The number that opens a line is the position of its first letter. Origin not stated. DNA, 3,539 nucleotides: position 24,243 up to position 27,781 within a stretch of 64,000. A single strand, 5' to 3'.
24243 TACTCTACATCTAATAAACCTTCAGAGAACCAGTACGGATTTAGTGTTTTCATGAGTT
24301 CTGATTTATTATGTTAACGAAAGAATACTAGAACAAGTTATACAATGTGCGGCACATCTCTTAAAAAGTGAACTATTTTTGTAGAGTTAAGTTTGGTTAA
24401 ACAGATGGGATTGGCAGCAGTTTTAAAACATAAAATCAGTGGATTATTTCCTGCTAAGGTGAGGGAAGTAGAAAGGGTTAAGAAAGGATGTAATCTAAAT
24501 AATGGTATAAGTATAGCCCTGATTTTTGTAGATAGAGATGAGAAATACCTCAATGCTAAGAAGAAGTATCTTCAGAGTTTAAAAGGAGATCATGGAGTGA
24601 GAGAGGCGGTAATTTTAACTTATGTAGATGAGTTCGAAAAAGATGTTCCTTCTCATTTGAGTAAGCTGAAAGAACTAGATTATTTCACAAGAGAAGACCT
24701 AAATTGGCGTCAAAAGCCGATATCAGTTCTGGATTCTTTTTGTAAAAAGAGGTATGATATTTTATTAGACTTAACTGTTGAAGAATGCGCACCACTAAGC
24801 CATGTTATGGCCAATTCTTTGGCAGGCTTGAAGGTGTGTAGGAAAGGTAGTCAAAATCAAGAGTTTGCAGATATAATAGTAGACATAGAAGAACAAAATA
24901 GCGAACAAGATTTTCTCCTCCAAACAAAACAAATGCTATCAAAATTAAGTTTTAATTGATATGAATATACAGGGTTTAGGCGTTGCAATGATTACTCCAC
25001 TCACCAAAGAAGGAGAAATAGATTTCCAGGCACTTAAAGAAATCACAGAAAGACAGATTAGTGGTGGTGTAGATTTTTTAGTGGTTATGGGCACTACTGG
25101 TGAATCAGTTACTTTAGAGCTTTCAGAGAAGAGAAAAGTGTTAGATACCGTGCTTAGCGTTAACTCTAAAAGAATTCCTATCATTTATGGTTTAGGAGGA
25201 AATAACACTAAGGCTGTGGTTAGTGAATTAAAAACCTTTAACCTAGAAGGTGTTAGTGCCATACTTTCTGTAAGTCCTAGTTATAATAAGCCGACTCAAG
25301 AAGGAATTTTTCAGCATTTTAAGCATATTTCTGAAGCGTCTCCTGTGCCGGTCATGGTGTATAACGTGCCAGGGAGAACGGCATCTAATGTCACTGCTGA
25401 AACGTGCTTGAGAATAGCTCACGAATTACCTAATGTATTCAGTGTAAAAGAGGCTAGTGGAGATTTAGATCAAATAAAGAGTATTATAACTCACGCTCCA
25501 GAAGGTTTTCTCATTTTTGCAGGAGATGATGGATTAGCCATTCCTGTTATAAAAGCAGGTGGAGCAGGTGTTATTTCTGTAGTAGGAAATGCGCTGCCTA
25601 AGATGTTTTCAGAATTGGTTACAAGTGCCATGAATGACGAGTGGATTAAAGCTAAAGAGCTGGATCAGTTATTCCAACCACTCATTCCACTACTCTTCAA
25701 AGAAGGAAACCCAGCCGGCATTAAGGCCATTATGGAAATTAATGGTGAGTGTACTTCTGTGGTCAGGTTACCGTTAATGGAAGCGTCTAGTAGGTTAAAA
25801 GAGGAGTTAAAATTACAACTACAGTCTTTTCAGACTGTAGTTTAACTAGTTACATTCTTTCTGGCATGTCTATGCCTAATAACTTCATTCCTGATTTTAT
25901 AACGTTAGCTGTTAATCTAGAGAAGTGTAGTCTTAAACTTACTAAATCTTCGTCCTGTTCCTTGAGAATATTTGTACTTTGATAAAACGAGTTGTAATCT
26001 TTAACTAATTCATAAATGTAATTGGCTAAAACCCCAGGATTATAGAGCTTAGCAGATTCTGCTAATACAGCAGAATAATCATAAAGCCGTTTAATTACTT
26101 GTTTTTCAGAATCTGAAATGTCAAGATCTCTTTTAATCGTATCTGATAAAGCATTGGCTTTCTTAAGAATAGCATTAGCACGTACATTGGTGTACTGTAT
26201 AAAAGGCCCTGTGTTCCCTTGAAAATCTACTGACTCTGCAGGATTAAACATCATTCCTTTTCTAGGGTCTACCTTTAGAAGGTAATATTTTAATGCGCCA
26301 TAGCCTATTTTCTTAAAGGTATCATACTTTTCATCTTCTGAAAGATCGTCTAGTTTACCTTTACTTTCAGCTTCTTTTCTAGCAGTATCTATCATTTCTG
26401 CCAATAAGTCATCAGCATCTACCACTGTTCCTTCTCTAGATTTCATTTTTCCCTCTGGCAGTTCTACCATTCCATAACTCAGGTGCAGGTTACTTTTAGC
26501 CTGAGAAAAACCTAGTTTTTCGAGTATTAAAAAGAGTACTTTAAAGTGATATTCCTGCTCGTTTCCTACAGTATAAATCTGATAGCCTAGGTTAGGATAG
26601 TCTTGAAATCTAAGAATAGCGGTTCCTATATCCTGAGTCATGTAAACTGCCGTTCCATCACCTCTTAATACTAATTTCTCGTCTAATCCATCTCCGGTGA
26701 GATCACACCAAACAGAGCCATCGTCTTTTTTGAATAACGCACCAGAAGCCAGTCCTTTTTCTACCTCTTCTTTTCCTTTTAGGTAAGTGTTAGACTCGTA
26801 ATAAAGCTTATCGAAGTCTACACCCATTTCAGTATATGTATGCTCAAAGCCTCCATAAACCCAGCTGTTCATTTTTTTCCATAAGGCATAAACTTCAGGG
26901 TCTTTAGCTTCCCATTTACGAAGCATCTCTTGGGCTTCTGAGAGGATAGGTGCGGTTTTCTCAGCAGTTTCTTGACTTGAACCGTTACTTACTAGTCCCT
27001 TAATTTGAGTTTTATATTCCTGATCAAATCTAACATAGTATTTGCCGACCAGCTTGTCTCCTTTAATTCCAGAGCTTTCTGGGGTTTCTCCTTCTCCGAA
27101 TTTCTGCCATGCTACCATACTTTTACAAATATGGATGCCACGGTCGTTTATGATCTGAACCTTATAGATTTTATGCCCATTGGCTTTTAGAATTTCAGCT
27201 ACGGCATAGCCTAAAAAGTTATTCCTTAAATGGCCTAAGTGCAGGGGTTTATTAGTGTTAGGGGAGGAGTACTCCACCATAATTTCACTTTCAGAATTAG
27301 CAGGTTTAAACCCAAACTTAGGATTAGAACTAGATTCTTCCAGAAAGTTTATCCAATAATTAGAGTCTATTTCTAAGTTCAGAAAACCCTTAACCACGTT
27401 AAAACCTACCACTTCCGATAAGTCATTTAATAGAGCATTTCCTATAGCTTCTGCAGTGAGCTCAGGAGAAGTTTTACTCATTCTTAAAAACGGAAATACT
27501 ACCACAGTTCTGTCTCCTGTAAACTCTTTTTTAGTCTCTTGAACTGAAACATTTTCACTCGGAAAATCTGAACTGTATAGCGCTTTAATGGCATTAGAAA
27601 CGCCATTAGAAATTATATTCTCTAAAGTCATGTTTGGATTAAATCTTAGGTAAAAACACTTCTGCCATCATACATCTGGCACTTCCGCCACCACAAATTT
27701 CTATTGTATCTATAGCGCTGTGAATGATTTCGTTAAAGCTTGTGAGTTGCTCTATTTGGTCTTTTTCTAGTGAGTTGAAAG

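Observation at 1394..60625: Hugely over-represented DNA word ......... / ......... (half of palindrome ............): 26 loci in 64 kb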

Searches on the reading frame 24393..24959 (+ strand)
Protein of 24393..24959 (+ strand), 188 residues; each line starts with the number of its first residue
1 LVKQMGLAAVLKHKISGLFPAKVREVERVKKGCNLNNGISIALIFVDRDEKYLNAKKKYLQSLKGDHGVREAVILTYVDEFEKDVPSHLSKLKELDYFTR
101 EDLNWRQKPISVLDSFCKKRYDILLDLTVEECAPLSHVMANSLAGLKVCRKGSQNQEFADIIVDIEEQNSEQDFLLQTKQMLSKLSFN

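Call 45: search_protein_families(library=pfam, proteins=[window:24393-24959:+])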
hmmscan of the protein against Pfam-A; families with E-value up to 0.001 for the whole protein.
window:24393-24959:+ (188 aa): 1 family
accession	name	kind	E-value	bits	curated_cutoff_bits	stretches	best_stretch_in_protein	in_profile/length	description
PF21857.2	DUF6913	-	1.3e-16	61.4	27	1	27-185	19-166/166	Family of unknown function (DUF6913)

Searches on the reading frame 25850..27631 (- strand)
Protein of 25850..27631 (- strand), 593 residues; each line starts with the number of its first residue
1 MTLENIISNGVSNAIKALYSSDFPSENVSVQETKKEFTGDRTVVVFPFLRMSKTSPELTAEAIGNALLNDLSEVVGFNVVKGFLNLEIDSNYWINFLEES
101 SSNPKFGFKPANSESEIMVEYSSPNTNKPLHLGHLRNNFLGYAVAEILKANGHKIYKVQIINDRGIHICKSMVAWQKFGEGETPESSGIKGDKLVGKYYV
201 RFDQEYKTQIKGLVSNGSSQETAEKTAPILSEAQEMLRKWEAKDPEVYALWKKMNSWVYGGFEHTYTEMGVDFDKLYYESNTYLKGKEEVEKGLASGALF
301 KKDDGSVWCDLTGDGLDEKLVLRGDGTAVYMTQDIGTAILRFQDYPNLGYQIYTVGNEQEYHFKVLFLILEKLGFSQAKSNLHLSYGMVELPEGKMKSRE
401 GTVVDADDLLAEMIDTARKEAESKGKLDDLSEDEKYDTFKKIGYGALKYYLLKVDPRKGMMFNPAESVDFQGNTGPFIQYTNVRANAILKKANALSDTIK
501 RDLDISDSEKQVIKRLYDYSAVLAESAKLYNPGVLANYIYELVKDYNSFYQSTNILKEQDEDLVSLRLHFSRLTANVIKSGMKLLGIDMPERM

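Call 5: search_protein_families(library=ncbifam, proteins=[window:25850-27631:-])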
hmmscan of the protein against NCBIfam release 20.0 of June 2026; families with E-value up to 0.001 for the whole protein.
window:25850-27631:- (593 aa): 4 families
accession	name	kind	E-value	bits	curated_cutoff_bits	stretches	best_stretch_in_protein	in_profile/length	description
TIGR00456.1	argS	equivalog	1.5e-119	399.9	261.65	1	9-593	3-569/569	arginine--tRNA ligase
NF002446.0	PRK01611.3-3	equivalog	2.5e-86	290.4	399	2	222-593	253-636/636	arginine--tRNA ligase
NF002447.0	PRK01611.3-4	equivalog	9.9e-72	242.2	460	2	351-593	362-613/613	arginine--tRNA ligase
NF045898.1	ArgS_rel_codon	equivalog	6.3e-13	48.9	340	1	397-593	129-327/327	ArgS-related anticodon-binding protein NrtL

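Call 8: find_encoding_contigs(protein=window:25850-27631:-, flank=10000, max_places=6)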
Protein window:25850-27631:- (593 aa): no gene with exactly this product is on record in the collection.

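Call 14: find_homologous_proteins(query=window:25850-27631:-, max_evalue=1e-50)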
Query window:25850-27631:- (593 aa): 8000 proteins with E <= 1e-50 among 8000 candidates; the best 120 are listed.
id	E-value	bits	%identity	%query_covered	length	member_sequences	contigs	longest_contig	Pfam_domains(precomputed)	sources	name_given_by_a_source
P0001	0.0e+0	1332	100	100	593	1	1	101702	PF05746.22,PF00750.26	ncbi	ncbi:MAG: arginine--tRNA ligase [Flavobacteriales bacterium]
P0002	0.0e+0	1033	76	100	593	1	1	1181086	PF05746.22,PF00750.26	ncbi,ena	-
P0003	0.0e+0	1011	74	100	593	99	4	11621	PF05746.22,PF00750.26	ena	-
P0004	2.2e-295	999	74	100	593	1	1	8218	PF05746.22,PF00750.26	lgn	-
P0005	5.6e-295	998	74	100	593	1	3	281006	PF05746.22,PF00750.26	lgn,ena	-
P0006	6.8e-295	997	74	100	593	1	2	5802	PF05746.22,PF00750.26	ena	-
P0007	3.2e-294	995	74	100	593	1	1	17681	PF05746.22,PF00750.26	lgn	-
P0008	6.8e-292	987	74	100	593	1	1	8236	PF05746.22,PF00750.26,PF03485.22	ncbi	-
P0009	1.5e-289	980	72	100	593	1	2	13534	PF05746.22,PF00750.26,PF03485.22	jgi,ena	-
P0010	3.0e-278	942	70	100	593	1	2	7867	PF05746.22,PF00750.26,PF03485.22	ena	-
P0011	4.3e-270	915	68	100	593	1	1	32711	PF05746.22,PF00750.26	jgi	-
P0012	1.4e-260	884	66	100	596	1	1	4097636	PF05746.22,PF00750.26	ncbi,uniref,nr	ncbi:arginine--tRNA ligase [Sanyastnella coralliicola]|uniref:arginine--tRNA ligase n=1 Tax=Sanyastn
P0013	3.1e-258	876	66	100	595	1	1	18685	PF05746.22,PF00750.26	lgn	-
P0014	1.3e-257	874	65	100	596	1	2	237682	PF05746.22,PF00750.26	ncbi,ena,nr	ncbi:MAG: arginine--tRNA ligase [Flavobacteriales bacterium]|nr:arginine--tRNA ligase [Flavobacteria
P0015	5.7e-255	866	66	100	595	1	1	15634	PF05746.22,PF00750.26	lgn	-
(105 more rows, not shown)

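Call 16: find_encoding_contigs(protein=P0002, flank=10000, max_places=3)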
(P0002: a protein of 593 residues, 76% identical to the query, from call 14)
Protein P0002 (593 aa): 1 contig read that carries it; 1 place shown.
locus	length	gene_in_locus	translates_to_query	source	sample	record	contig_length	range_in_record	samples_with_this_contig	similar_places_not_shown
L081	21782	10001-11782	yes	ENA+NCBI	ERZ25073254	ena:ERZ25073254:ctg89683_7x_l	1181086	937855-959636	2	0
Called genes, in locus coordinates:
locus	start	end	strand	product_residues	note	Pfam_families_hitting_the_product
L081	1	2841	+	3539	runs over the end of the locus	PF23237:HYR_4C (weak)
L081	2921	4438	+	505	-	PF00089:Trypsin, PF13365:Trypsin_2, PF14685:PDZ_Tricorn (faint), PF00595:PDZ, PF13180:PDZ_2, PF17820:PDZ_6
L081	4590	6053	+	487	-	PF00044:Gp_dh_N, PF02800:Gp_dh_C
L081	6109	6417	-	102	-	-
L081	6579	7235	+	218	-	-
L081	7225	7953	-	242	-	-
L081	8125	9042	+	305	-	PF02274:ADI (faint), PF19420:DDAH_eukar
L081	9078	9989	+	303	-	PF19420:DDAH_eukar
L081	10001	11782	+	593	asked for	PF00750:tRNA-synt_1d, PF05746:DALR_1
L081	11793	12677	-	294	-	PF00701:DHDPS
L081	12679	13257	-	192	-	PF21857:DUF6913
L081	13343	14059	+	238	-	-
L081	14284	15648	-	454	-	-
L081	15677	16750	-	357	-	PF01063:Aminotran_4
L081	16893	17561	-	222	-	PF00072:Response_reg, PF00196:GerE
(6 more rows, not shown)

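Call 17: find_encoding_contigs(protein=P0005, flank=10000, max_places=3)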
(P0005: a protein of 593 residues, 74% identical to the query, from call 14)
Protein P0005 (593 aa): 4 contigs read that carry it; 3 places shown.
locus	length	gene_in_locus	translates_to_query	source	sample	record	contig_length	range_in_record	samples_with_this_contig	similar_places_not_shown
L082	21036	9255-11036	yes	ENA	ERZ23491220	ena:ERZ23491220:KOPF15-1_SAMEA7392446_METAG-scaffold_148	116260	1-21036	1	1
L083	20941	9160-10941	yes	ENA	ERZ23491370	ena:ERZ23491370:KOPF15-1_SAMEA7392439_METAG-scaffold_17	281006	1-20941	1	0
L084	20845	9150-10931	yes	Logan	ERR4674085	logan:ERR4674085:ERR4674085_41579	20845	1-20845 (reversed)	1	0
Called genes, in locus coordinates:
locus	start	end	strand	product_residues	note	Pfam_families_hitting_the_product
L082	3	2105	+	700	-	?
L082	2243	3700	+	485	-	PF00089:Trypsin, PF13365:Trypsin_2, PF12812:PDZ_1 (faint), PF14685:PDZ_Tricorn (faint), PF00595:PDZ, PF13180:PDZ_2, PF17820:PDZ_6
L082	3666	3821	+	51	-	-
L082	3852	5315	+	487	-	PF00044:Gp_dh_N, PF02800:Gp_dh_C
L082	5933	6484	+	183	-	-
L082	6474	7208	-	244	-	-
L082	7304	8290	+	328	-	PF19420:DDAH_eukar, PF02274:ADI (weak)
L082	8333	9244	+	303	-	PF19420:DDAH_eukar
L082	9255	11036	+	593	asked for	PF00750:tRNA-synt_1d, PF05746:DALR_1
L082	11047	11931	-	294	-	PF00701:DHDPS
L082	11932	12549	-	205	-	PF21857:DUF6913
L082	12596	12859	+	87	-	-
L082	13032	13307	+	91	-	-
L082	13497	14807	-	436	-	-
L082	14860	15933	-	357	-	PF01063:Aminotran_4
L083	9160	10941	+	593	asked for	PF00750:tRNA-synt_1d, PF05746:DALR_1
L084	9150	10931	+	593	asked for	PF00750:tRNA-synt_1d, PF05746:DALR_1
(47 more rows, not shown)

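Call 18: find_encoding_contigs(protein=P0003, flank=10000, max_places=4)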
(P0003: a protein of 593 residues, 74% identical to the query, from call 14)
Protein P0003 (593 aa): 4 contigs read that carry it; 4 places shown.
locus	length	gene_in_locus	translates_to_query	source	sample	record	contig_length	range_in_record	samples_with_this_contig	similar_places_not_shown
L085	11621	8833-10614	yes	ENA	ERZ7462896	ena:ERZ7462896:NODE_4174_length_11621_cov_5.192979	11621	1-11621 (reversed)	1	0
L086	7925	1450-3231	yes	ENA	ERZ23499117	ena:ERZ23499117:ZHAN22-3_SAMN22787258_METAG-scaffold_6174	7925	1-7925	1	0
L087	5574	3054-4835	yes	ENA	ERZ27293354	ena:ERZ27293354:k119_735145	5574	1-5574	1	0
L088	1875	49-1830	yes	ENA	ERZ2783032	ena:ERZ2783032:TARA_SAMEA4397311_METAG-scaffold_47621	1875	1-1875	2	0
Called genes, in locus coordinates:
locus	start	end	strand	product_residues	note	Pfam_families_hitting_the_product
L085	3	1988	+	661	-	PF23237:HYR_4C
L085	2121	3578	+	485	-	PF00089:Trypsin, PF13365:Trypsin_2, PF14685:PDZ_Tricorn (faint), PF00595:PDZ, PF13180:PDZ_2, PF17820:PDZ_6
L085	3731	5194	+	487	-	PF00044:Gp_dh_N, PF02800:Gp_dh_C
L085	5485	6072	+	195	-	-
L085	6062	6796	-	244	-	-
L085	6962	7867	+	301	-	PF19420:DDAH_eukar, PF02274:ADI (weak)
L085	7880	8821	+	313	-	PF19420:DDAH_eukar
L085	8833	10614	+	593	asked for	PF00750:tRNA-synt_1d, PF05746:DALR_1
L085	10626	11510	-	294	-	PF00701:DHDPS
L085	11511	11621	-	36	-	?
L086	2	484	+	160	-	?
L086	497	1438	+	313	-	PF19420:DDAH_eukar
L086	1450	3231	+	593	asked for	PF00750:tRNA-synt_1d, PF05746:DALR_1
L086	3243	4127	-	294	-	PF00701:DHDPS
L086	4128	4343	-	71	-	PF21857:DUF6913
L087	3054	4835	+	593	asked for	PF00750:tRNA-synt_1d, PF05746:DALR_1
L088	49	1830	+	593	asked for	PF00750:tRNA-synt_1d, PF05746:DALR_1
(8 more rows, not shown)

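Call 52: find_encoding_contigs(protein=P0009, flank=10000, max_places=2)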
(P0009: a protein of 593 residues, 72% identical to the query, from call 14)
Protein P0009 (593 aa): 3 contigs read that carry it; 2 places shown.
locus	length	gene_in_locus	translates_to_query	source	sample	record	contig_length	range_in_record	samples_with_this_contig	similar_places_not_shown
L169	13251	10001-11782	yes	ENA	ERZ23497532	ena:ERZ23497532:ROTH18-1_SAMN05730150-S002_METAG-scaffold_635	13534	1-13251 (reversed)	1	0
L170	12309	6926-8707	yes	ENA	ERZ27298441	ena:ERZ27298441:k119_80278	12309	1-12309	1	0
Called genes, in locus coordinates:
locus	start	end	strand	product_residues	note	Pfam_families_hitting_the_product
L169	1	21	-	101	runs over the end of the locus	?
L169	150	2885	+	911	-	PF23237:HYR_4C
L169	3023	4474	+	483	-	PF00089:Trypsin, PF13365:Trypsin_2, PF17820:PDZ_6 (faint), PF12812:PDZ_1 (faint), PF00595:PDZ, PF13180:PDZ_2, PF14685:PDZ_Tricorn (faint)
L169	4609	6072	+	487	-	PF00044:Gp_dh_N, PF02800:Gp_dh_C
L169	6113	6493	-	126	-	-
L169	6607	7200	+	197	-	-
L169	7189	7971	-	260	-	-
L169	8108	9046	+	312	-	PF19420:DDAH_eukar (weak), PF02274:ADI (weak)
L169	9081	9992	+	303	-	PF19420:DDAH_eukar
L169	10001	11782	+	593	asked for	PF03485:Arg_tRNA_synt_N (weak), PF00750:tRNA-synt_1d, PF05746:DALR_1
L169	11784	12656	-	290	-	-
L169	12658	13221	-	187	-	PF21857:DUF6913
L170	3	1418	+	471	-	?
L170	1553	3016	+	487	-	PF00044:Gp_dh_N, PF02800:Gp_dh_C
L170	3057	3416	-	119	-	-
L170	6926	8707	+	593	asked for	PF03485:Arg_tRNA_synt_N (weak), PF00750:tRNA-synt_1d, PF05746:DALR_1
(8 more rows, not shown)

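Call 53: find_encoding_contigs(protein=P0011, flank=10000, max_places=2)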
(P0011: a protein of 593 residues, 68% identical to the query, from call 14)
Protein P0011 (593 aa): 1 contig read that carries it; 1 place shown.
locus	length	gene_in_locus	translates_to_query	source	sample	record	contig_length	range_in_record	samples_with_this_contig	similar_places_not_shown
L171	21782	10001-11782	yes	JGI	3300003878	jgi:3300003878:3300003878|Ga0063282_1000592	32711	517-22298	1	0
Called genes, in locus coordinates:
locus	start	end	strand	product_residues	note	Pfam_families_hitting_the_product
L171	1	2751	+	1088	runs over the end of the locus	?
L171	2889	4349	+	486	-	PF12812:PDZ_1 (faint), PF00089:Trypsin, PF13365:Trypsin_2, PF14685:PDZ_Tricorn (faint), PF00595:PDZ, PF13180:PDZ_2, PF17820:PDZ_6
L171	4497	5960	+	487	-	PF00044:Gp_dh_N, PF02800:Gp_dh_C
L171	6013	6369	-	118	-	-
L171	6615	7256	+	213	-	-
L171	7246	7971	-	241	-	-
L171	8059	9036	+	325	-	PF19420:DDAH_eukar, PF02274:ADI (weak)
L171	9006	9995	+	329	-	PF19420:DDAH_eukar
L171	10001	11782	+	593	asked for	PF00750:tRNA-synt_1d, PF05746:DALR_1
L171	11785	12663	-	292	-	PF00701:DHDPS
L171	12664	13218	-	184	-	PF21857:DUF6913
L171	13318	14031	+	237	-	-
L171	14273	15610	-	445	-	-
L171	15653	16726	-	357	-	PF01063:Aminotran_4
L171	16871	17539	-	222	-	PF00072:Response_reg, PF00196:GerE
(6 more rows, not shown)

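Call 54: find_encoding_contigs(protein=P0010, flank=10000, max_places=2)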
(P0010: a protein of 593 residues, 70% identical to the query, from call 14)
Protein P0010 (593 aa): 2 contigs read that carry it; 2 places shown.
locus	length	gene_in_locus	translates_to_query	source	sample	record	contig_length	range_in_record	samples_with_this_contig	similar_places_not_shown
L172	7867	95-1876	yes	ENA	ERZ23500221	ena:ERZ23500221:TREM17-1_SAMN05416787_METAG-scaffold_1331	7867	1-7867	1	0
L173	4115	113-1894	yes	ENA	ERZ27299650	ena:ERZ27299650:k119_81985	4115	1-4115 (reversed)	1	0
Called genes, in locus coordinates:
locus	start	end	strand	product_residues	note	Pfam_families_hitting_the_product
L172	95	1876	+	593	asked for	PF03485:Arg_tRNA_synt_N (faint), PF00750:tRNA-synt_1d, PF05746:DALR_1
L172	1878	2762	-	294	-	PF00701:DHDPS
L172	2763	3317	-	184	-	PF21857:DUF6913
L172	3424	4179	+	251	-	-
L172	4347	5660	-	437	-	-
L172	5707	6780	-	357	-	PF01063:Aminotran_4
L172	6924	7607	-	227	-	-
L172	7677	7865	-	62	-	?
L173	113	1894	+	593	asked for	PF03485:Arg_tRNA_synt_N (faint), PF00750:tRNA-synt_1d, PF05746:DALR_1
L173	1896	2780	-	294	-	PF00701:DHDPS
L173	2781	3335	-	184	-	PF21857:DUF6913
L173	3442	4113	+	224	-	?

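Call 60: list_cluster_members(proteins=[P0001, P0002, P0011])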
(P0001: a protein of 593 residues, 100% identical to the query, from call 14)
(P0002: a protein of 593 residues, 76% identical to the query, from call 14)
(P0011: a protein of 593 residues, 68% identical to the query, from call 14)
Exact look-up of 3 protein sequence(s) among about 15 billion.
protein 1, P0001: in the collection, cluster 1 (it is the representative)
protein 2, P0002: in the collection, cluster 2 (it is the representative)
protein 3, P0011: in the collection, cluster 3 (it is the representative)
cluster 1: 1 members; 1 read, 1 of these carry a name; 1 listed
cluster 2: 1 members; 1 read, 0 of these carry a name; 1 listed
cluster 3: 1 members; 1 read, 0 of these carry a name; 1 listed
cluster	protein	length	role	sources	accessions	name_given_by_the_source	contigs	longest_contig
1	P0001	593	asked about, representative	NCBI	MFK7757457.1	MAG: arginine--tRNA ligase [Flavobacteriales bacterium]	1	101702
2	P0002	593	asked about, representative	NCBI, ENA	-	-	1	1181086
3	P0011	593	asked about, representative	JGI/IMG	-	-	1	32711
